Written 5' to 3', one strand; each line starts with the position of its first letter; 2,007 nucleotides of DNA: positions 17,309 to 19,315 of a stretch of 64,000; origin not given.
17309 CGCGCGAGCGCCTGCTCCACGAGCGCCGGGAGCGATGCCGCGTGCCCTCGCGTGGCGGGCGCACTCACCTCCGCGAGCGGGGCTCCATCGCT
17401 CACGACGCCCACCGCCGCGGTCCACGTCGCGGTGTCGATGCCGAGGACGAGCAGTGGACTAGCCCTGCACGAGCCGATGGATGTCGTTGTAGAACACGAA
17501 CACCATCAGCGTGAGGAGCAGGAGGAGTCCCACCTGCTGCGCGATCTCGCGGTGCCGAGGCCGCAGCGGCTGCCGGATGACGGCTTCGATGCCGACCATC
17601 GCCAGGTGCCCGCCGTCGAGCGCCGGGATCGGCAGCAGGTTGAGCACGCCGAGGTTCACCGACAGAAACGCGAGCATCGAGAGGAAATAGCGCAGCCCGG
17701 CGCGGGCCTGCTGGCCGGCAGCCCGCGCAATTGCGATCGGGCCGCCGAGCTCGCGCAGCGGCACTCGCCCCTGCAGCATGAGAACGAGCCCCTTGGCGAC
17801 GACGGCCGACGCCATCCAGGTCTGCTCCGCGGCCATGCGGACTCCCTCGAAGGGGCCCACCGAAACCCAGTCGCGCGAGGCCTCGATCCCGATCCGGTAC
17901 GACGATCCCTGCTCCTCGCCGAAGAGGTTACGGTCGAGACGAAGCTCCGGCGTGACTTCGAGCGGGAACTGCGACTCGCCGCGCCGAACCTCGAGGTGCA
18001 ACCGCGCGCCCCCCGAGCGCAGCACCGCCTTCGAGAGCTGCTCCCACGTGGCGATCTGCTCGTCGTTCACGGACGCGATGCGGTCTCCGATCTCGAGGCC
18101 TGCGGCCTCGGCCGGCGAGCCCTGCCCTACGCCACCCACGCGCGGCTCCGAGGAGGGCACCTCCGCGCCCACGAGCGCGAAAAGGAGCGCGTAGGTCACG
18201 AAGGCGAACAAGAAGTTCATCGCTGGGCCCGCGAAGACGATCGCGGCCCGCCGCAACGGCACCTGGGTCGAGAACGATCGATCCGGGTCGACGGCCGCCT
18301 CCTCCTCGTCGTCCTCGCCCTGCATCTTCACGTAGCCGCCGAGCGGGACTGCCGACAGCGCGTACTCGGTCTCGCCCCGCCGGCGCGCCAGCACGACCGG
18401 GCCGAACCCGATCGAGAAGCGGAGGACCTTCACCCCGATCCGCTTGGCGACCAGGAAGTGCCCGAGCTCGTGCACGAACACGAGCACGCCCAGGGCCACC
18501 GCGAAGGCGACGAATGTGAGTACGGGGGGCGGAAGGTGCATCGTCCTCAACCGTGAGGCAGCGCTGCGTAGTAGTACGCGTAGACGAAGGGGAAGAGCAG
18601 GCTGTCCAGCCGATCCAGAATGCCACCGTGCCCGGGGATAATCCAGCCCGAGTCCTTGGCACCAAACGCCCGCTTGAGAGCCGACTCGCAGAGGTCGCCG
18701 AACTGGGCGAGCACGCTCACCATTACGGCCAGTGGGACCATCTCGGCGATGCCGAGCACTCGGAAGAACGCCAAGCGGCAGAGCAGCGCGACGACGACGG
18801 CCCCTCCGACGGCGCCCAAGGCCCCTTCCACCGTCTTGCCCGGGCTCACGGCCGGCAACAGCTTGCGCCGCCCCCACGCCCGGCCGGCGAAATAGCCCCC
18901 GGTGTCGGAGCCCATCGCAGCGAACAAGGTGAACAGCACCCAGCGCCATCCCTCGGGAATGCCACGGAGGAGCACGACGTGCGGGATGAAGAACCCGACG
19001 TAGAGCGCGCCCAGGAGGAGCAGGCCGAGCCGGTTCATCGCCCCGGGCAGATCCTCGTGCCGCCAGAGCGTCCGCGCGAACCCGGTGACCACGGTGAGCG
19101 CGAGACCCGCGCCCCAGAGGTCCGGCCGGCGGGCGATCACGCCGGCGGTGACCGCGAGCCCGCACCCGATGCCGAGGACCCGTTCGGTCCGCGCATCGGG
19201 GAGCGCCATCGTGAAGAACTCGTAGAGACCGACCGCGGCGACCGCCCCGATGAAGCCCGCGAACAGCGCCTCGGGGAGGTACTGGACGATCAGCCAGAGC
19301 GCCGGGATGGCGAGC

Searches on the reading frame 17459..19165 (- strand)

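Call 11: search_protein_families(library=ncbifam, proteins=[window:17459-19165:-], max_evalue=0.00001)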
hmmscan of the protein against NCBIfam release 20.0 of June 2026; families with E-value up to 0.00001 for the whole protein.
window:17459-19165:- (568 aa): 5 families
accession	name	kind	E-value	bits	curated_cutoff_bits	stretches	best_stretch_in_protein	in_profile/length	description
TIGR00054.1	TIGR00054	equivalog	1.5e-90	304.1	147.55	2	336-566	199-420/421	RIP metalloprotease RseP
NF008046.0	PRK10779.1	equivalog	7e-76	256.1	477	2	336-565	219-450/450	sigma E protease regulator RseP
TIGR02860.1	spore_IV_B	equivalog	6e-09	35.4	305.25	1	347-409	120-183/402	SpoIVB peptidase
TIGR02037.1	degP_htrA_DO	subfamily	1e-06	28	416.2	1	343-407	263-328/434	Do family serine endopeptidase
NF041521.1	HhoA_HhoB_HtrA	equivalog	1.8e-06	27.5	450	1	345-406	269-331/335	HhoA/HhoB/HtrA family serine endopeptidase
